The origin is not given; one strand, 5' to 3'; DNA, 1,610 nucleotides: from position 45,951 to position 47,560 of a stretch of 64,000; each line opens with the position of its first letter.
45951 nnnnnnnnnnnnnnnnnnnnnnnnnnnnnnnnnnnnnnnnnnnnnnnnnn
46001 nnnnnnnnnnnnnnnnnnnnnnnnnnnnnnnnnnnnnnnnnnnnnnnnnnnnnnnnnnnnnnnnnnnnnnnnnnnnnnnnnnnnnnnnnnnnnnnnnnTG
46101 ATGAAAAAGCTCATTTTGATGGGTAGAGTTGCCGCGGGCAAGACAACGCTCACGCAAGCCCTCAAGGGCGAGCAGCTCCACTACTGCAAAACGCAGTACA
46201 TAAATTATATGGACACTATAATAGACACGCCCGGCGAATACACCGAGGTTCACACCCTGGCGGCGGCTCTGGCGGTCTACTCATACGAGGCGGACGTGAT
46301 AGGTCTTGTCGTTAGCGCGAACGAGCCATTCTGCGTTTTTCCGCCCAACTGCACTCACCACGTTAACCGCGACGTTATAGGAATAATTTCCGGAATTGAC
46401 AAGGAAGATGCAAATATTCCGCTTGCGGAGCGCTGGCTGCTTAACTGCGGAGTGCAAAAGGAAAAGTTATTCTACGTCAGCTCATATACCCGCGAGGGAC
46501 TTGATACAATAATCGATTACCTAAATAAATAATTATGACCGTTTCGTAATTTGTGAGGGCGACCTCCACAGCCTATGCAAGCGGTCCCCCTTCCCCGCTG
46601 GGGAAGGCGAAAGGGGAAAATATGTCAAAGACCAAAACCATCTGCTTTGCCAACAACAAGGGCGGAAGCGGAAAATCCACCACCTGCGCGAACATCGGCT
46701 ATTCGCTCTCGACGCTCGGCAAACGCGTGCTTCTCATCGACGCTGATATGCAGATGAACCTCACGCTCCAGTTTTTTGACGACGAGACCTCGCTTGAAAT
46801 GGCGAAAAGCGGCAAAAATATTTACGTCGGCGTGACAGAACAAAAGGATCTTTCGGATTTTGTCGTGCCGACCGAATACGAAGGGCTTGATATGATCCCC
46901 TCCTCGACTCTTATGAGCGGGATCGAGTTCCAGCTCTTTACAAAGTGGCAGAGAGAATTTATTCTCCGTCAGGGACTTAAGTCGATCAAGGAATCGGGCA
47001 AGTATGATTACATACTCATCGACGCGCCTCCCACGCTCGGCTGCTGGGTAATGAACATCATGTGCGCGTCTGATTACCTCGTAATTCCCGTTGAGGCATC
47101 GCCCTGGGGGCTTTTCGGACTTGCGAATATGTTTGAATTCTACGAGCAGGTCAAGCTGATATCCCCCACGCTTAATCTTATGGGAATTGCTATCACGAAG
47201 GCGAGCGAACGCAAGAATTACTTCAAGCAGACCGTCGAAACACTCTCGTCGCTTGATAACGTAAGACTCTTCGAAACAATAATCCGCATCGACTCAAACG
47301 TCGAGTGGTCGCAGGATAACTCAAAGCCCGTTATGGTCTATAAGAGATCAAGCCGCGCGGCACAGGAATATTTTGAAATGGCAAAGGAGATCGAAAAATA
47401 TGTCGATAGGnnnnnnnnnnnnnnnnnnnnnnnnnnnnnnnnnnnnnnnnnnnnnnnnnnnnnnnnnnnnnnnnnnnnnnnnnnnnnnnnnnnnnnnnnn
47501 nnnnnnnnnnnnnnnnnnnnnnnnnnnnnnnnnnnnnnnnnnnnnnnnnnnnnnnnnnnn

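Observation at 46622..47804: ParA-type ATPase plus overlapping lysine/alanine/proline-rich, probably disordered protein at the 3' end of the BMC operon: candidate McdAB-like positioning system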

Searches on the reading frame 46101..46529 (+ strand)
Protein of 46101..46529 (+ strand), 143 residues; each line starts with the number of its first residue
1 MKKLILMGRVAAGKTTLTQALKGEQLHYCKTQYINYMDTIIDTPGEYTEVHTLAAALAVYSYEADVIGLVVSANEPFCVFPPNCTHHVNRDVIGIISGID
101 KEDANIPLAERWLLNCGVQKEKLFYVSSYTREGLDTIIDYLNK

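Call 4: search_protein_families(library=pfam, proteins=[window:46101-46529:+], max_evalue=0.01)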
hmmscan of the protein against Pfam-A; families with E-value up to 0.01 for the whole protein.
window:46101-46529:+ (143 aa): 3 families
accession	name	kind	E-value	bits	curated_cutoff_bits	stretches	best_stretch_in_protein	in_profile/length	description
PF10662.15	PduV-EutP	-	5.2e-47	159.7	21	1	1-143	1-143/143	Ethanolamine utilisation - propanediol utilisation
PF00009.33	GTP_EFTU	-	0.00054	20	26.5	0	29-105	62-134/188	Elongation factor Tu GTP binding domain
PF01926.29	MMR_HSR1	-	0.00081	19.9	21.9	0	4-73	2-85/113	50S ribosome-binding GTPase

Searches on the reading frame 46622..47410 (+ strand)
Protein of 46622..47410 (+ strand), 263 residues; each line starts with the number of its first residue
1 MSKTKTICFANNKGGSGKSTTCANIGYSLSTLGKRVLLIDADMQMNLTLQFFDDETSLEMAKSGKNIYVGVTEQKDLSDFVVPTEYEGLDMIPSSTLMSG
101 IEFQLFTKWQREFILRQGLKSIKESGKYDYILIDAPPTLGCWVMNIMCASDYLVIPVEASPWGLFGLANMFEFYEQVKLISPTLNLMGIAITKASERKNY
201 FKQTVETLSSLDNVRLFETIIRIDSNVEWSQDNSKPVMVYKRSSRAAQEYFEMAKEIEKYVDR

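Call 4: search_protein_families(library=pfam, proteins=[window:46622-47410:+], max_evalue=0.01)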
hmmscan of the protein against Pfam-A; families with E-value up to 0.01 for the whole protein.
window:46622-47410:+ (263 aa): 8 families
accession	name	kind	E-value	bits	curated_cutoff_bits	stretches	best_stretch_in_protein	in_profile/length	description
PF13614.12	AAA_31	-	2.8e-51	174.4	27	1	4-179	1-169/177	AAA domain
PF01656.29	CbiA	-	2.1e-18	66.9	25.4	1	7-234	1-123/125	CobQ/CobB/MinD/ParA nucleotide binding domain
PF10609.15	ParA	-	2.5e-14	53.7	27.1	1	5-257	4-245/246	NUBPL iron-transfer P-loop NTPase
PF06564.18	CBP_BcsQ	-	7.1e-10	39.2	21.3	1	6-155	3-143/234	Cellulose biosynthesis protein BcsQ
PF09140.17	MipZ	-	2e-09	37.6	20.7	1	6-57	2-53/262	ATPase MipZ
PF00142.24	Fer4_NifH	-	5.9e-09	36.2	25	1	12-258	7-245/271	4Fe-4S iron sulfur cluster binding proteins, NifH/frxC family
PF02374.21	ArsA_ATPase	-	5.6e-08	32.8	24.3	1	7-138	3-135/305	Anion-transporting ATPase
PF07015.17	VirC1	-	0.00013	21.8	24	0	6-47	3-44/231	VirC1 protein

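Call 24: search_solved_structures(query=window:46622-47410:+, max_evalue=1e-10)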
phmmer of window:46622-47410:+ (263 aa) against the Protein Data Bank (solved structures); distinct sequences matched with E-value up to 1e-10: 16.
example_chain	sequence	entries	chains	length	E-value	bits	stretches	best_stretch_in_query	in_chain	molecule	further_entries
8ray_B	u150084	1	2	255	4.1e-34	121.3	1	5-259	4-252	ParA family protein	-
1wcv_1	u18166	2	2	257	4.5e-23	85.1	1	2-258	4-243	SEGREGATION PROTEIN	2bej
6iub_A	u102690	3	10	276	6.2e-23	84.7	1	5-257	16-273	SpoOJ regulator (Soj)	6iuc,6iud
4pfs_A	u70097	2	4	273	2.5e-22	82.7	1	4-253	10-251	Cobyrinic Acid a,c-diamide synthase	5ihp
5if9_A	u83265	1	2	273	2.8e-22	82.5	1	4-253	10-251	Cobyrinic Acid a,c-diamide synthase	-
2bek_A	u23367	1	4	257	5.6e-22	81.5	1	2-258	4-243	SEGREGATION PROTEIN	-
8jmj_A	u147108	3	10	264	7.4e-22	81.1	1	5-257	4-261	SpoOJ regulator (Soj)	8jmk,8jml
3k9g_A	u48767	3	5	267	7.9e-21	77.8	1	3-194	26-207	PF-32 protein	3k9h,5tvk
5u1j_B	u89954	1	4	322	3.8e-16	62.5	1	5-164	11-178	Uncharacterized protein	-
5k5z_A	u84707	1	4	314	4.4e-16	62.2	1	5-164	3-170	ParA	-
6non_A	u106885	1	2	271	9.2e-14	54.6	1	3-189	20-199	Cobyrinic acid ac-diamide synthase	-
6noo_A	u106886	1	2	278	9.9e-14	54.5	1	3-189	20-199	Maintenance of carboxysome positioning A protein, MCDA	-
2oze_A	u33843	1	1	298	1e-13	54.5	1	3-254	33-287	Orf delta'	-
1ion_A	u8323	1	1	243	4.3e-13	52.4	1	4-260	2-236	PROBABLE CELL DIVISION INHIBITOR MIND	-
6nop_B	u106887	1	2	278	1.3e-12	50.9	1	3-189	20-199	Cobyrinic acid ac-diamide synthase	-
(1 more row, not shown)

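Call 32: search_dna_similar(query=window:46622-47410:+, collection=plasmids, mode=protein, max_rows=15)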
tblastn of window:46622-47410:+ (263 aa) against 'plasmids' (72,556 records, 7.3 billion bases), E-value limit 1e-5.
The search stops at 5000 records and this limit was reached: more records match than are counted here, and every count below describes the 5000 best-scoring records only.
Records with a match: at least 5000; places in all: 5886; records where one place covers at least 80% of the query: 2210.
Best place of each record, by identity: <60% 5000.
By first word of the organism name: Klebsiella 1498; Enterococcus 481; Escherichia 340; Acinetobacter 193; Salmonella 171; Borreliella 159; Clostridium 131; Enterobacter 129; Chlamydia 108; Borrelia 86; and 333 more.
By predicted mobility (MOB-suite, as given by PLSDB): non-mobilizable 2548; conjugative 1479; mobilizable 973.
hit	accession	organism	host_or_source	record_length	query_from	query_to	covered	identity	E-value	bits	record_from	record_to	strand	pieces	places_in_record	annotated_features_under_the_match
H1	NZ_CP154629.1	Acetoanaerobium noterae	cell culture,Sludge of a digestion ...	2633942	3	257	97%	40.6%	5e-53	191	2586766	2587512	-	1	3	none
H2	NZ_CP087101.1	Clostridium estertheticum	single colony,Vacuum packed lamb meat ...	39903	7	261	97%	36.8%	1e-41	159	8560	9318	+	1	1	AAA family ATPase | hypothetical protein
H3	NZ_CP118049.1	Enterococcus faecalis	Homo sapiens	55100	5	262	98%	35.7%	2e-32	132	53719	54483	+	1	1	ParA family protein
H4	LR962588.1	Enterococcus faecalis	-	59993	5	262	98%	35.7%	2e-32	132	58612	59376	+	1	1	record has no annotation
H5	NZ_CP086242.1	Clostridium estertheticum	single colony,bovine feces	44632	7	260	97%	36.1%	5e-39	151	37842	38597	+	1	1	AAA family ATPase | hypothetical protein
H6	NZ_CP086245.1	Clostridium estertheticum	single colony,bovine feces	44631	7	260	97%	36.1%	5e-39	151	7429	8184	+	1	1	AAA family ATPase | hypothetical protein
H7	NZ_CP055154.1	Adhaeribacter swui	Cell culture,Mud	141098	5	257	96%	36.2%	2e-37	146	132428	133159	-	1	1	ParA family protein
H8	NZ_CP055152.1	Adhaeribacter radiodurans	Cell culture,rhizospheric soil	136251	5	257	96%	36.2%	2e-37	146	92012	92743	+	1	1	ParA family protein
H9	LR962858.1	Enterococcus faecalis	-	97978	5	262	98%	35.3%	9e-32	130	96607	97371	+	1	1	record has no annotation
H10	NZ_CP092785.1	Enterococcus sp. LX10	insect,bacterium,gut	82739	5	262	98%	35.3%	9e-32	130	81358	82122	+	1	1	ParA family protein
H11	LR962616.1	Enterococcus faecalis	-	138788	5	262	98%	35.3%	9e-32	130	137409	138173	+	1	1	record has no annotation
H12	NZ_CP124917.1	Enterococcus faecalis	Homo sapiens,urine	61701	5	262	98%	35.3%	4e-31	128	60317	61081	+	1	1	ParA family protein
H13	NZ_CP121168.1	Enterococcus faecalis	Mus musculus,Lower gastrointestinal ...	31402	5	262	98%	35.3%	5e-31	128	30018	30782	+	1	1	ParA family protein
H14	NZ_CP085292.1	Enterococcus faecalis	beef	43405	5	262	98%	35.3%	5e-31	128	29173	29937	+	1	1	ParA family protein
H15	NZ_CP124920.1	Enterococcus faecalis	Homo sapiens,urine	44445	5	262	98%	35.3%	5e-31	128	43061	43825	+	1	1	ParA family protein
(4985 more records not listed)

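Call 34: search_protein_families(library=ncbifam, proteins=[window:46622-47410:+], max_evalue=0.1)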
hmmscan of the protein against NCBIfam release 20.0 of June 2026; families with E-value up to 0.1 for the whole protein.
window:46622-47410:+ (263 aa): 33 families (the best 25 are shown)
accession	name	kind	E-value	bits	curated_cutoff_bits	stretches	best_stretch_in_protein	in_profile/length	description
NF041546.1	ParA_partition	equivalog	3.4e-22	79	180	2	6-47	1-42/203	ParA family partition ATPase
TIGR01969.1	minD_arch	subfamily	5.9e-22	78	201.75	1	6-259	2-232/251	cell division ATPase MinD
TIGR03453.1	partition_RepA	equivalog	3.3e-19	69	348.45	1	4-160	104-267/387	plasmid partitioning protein RepA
NF041283.1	PrgP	equivalog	7.2e-18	64.9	400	1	4-230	2-231/297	ParA superfamily DNA segregation protein PrgP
NF010259.0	PRK13705.1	equivalog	5.9e-16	58.4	725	1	6-188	108-292/388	plasmid-partitioning protein SopA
NF010443.0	PRK13869.1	subfamily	1.5e-13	50.3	446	1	6-160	123-284/405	plasmid-partitioning protein RepA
TIGR01007.1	eps_fam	subfamily_domain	6.1e-13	48.8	108.05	1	3-138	16-138/204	polysaccharide biosynthesis tyrosine autokinase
TIGR03371.1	cellulose_yhjQ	equivalog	9.7e-13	48.2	157.85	1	5-255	2-239/246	cellulose biosynthesis protein BcsQ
TIGR01968.1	minD_bact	equivalog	1.9e-11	43.8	212.9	1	6-45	3-42/261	septum site-determining protein MinD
NF047398.1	AAA_KGGVGR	domain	5.9e-09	36.5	90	1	4-43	2-41/190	KGGVGR-motif variant AAA ATPase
NF041136.1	MrpORP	equivalog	1.9e-08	34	450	1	6-258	7-249/365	iron-sulfur cluster carrier protein MrpORP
NF007460.0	PRK10037.1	equivalog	2.8e-08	33.5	399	1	12-151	9-141/250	cellulose biosynthesis protein BcsQ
TIGR03018.1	pepcterm_TyrKin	hypoth_equivalog_domain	5.9e-07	29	230.65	1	7-141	38-162/207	XrtA-associated tyrosine autokinase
NF053622.1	ATPseBagAMYCTU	equivalog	1e-06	28.4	400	1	7-53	9-54/325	ATPase BagA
NF008568.0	PRK11519.1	equivalog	2.1e-06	26.2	1068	1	15-140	537-648/720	tyrosine-protein kinase Wzc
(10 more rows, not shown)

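Call 35: get_annotated_region(hit=H1, flank=9000)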
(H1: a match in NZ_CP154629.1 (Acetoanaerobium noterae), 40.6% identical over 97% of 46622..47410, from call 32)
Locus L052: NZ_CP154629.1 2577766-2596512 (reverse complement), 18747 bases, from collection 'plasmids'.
description: Acetoanaerobium noterae strain DSL2 plasmid pTPELB2, complete sequence
organism: Acetoanaerobium noterae (NCBI taxid 745369)
taxonomy: Bacteria; Bacillota; Clostridia; Peptostreptococcales; Filifactoraceae; Acetoanaerobium; Acetoanaerobium noterae
host: -; source: cell culture,Sludge of a digestion tower of a wastewater treatment plant; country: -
typing (MOB-suite, as given by PLSDB): non-mobilizable
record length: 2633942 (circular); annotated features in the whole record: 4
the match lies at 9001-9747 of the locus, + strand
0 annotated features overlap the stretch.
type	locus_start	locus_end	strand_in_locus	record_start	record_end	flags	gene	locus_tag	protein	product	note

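Call 42: search_solved_structures(query=window:46622-47410:+, max_evalue=1e-20, show_alignments=3)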
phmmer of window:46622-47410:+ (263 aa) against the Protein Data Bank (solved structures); distinct sequences matched with E-value up to 1e-20: 8.
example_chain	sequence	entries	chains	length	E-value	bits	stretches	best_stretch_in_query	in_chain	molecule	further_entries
8ray_B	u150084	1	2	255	4.1e-34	121.3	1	5-259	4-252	ParA family protein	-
1wcv_1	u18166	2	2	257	4.5e-23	85.1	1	2-258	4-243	SEGREGATION PROTEIN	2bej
6iub_A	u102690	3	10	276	6.2e-23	84.7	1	5-257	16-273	SpoOJ regulator (Soj)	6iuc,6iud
4pfs_A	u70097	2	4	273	2.5e-22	82.7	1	4-253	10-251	Cobyrinic Acid a,c-diamide synthase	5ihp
5if9_A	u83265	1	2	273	2.8e-22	82.5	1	4-253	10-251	Cobyrinic Acid a,c-diamide synthase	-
2bek_A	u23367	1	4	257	5.6e-22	81.5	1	2-258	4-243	SEGREGATION PROTEIN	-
8jmj_A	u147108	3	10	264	7.4e-22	81.1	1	5-257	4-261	SpoOJ regulator (Soj)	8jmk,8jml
3k9g_A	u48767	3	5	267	7.9e-21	77.8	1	3-194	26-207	PF-32 protein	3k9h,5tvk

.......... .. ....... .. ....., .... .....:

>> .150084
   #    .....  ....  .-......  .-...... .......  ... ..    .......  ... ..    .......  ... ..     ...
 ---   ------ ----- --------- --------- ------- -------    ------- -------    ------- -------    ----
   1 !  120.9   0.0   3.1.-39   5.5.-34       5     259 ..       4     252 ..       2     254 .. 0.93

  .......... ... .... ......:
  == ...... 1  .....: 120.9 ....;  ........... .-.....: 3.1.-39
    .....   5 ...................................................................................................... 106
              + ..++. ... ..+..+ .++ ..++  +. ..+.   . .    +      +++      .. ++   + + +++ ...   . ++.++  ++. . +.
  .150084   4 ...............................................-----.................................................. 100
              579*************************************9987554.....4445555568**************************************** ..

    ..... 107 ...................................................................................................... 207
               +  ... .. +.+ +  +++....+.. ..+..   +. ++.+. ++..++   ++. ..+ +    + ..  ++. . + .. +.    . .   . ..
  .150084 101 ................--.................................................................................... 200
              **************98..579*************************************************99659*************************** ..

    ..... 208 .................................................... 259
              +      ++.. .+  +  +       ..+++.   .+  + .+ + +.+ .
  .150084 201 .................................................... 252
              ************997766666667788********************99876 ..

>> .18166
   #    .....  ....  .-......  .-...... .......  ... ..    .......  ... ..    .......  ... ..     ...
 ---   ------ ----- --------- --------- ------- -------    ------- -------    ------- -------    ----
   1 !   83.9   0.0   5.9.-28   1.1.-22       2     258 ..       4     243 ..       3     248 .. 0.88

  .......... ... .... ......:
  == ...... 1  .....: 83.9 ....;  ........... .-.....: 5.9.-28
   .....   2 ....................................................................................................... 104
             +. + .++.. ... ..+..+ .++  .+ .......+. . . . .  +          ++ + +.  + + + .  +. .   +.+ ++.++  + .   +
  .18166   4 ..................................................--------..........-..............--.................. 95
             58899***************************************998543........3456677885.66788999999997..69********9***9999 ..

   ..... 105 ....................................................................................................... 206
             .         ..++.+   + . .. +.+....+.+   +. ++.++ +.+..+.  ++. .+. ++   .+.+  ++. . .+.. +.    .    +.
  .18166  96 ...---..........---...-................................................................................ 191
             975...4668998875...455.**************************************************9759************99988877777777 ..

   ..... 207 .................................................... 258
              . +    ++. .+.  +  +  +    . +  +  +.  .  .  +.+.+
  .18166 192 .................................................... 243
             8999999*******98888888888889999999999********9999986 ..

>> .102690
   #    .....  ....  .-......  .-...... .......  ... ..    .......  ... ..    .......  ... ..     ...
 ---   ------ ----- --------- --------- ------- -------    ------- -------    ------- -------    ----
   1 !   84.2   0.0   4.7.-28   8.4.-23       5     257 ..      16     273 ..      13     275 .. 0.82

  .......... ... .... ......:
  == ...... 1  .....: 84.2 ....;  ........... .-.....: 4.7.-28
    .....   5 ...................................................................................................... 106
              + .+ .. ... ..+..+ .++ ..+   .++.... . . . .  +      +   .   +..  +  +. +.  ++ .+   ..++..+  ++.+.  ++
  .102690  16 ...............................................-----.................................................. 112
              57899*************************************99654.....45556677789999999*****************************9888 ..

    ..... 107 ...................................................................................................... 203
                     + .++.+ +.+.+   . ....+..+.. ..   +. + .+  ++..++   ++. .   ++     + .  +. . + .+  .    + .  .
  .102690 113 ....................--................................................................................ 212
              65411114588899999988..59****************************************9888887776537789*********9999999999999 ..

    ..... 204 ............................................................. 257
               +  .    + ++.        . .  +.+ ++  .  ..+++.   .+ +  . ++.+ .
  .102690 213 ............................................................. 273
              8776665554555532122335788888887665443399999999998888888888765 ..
